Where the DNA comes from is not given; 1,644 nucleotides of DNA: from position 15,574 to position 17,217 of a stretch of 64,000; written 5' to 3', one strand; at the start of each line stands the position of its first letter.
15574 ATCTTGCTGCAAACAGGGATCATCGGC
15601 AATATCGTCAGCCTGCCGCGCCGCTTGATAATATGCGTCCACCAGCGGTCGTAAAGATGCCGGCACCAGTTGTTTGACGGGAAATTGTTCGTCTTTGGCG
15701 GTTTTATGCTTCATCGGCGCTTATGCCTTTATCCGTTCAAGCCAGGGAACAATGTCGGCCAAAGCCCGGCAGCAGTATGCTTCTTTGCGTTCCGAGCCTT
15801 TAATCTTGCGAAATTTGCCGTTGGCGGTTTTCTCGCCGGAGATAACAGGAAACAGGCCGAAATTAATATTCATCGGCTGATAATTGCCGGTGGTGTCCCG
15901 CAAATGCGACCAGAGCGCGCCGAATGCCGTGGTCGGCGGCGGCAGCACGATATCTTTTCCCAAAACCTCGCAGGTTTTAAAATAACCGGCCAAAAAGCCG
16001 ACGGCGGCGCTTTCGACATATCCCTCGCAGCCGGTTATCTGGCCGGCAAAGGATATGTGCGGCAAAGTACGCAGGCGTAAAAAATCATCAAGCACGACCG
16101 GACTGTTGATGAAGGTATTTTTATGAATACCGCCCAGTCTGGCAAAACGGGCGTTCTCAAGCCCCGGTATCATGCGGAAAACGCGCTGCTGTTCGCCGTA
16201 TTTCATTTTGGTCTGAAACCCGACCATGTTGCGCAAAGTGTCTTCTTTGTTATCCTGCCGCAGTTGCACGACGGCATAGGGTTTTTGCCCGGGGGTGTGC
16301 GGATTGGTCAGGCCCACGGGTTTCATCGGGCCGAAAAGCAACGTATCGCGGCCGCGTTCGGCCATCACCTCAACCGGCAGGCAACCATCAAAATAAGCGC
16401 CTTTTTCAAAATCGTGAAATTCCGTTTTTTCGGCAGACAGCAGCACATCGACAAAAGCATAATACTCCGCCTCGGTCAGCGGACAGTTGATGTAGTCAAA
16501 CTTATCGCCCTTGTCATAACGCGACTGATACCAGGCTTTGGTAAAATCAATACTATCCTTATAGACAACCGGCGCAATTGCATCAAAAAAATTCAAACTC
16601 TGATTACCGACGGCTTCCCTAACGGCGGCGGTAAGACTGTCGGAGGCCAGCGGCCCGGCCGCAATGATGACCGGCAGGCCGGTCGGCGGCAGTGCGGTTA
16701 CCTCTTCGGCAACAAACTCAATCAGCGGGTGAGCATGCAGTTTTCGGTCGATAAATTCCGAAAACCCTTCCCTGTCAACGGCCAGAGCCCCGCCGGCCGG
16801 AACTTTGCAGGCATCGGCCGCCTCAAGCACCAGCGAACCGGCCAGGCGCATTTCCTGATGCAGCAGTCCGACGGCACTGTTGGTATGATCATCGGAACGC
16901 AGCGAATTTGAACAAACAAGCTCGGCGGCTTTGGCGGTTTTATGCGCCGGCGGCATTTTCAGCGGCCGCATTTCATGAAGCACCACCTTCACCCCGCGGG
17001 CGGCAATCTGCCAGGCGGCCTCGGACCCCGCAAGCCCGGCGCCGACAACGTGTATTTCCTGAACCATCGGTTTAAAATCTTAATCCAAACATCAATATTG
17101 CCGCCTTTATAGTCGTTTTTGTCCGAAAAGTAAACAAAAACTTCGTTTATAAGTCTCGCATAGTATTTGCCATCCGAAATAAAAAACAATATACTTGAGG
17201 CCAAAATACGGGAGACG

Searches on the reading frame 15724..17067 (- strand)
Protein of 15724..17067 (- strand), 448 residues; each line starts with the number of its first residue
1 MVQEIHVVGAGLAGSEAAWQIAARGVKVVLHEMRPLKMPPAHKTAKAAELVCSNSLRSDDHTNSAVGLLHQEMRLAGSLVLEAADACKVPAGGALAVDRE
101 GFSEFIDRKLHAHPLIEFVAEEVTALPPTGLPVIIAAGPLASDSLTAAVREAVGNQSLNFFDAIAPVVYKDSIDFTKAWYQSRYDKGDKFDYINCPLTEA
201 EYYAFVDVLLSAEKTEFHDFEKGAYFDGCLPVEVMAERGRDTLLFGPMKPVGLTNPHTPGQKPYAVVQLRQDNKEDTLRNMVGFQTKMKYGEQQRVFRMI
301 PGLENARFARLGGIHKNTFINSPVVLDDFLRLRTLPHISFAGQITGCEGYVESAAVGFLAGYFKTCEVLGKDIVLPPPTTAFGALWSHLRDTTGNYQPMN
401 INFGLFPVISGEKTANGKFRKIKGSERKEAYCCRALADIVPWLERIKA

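Call 26: find_related_loci(query=window:15724-17067:-, collection=genome_contigs, flank=10000)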
Query window:15724-17067:- (448 aa) in genome_contigs; peptide patterns used: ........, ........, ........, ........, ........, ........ (x = any residue, [..] = any of these).
318 stretches matched a pattern; 243 encode a relative of the query (tblastn E <= 1e-3); the best 80 are kept; 80 distinct loci.
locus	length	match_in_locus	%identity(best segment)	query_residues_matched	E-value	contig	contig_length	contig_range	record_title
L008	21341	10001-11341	77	3-447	0e+0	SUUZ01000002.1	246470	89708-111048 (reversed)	MAG: Alphaproteobacteria bacterium isolate SIG59 NODE_561_length_246470_cov_18.988297, whole genome shotgun sequence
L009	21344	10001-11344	77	3-448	0e+0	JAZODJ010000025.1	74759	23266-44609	MAG: Alphaproteobacteria bacterium isolate T1900044752_TS20190418.MAGScoT_cleanbin_000002 SGB_2243_k141_1307991, whole g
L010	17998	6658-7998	77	3-447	0e+0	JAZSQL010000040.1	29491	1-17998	MAG: Alphaproteobacteria bacterium isolate T1900044543_TS20190009.MAGScoT_cleanbin_000006 SGB_90_k141_14657, whole genom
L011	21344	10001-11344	76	3-448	0e+0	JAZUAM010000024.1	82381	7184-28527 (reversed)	MAG: Alphaproteobacteria bacterium isolate T1900045320_YK20190009.MAGScoT_cleanbin_000005 SGB_6346_k141_904438, whole ge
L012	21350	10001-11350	80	1-448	0e+0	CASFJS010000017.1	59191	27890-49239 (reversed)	uncultured proteobacterium isolate B35_L4_330330_idba_bin.27 genome assembly, contig: B35_L4_330330_idba_bin.27.fa_scaff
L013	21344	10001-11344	78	2-447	0e+0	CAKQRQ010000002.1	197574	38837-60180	MAG: uncultured Alphaproteobacteria bacterium isolate REFINED_METABAT215_TOP10_CONTIGS_1500_ASSEMBLY_K77_MERGED__Hadza_M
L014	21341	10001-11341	74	3-448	0e+0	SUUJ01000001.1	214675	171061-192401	MAG: Alphaproteobacteria bacterium isolate SIG43 NODE_203_length_214675_cov_2.739196, whole genome shotgun sequence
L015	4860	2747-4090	74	1-446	0e+0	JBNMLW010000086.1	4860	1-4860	MAG: Alphaproteobacteria bacterium isolate CM_BacCAZ1100.7 k141_503685_length_4860_cov_9.0000, whole genome shotgun sequ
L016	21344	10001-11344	73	1-446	0e+0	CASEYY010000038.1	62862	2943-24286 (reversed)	uncultured proteobacterium isolate SI.O72.metabat-bins.143 genome assembly, contig: SI.O72.metabat-bins.143.fa_k141_3761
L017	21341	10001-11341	72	3-447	0e+0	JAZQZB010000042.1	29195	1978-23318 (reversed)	MAG: Alphaproteobacteria bacterium isolate T1900045158_TC20190152.MAGScoT_cleanbin_000010 SGB_5000_k141_2417588, whole g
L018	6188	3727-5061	74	5-446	0e+0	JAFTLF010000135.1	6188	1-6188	MAG: Alphaproteobacteria bacterium isolate RGIG3920 Roe_deer_Cecum-3__c603272, whole genome shotgun sequence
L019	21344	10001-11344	75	1-446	0e+0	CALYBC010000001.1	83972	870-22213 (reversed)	MAG: uncultured Alphaproteobacteria bacterium isolate E17__bin256 genome assembly, contig: E17__k127_823438, whole genom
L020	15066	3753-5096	75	1-446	0e+0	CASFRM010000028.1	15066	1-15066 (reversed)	uncultured proteobacterium isolate A86_L4_360360_idba_bin.2 genome assembly, contig: A86_L4_360360_idba_bin.2.fa_scaffol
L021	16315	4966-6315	73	1-446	0e+0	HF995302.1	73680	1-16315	Proteobacteria bacterium CAG:495 genomic scaffold, scf83, whole genome shotgun sequence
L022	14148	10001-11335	74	5-446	0e+0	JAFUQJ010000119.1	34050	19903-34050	MAG: Alphaproteobacteria bacterium isolate RGIG4730 Roe_deer_Rectum.Co__c1944050, whole genome shotgun sequence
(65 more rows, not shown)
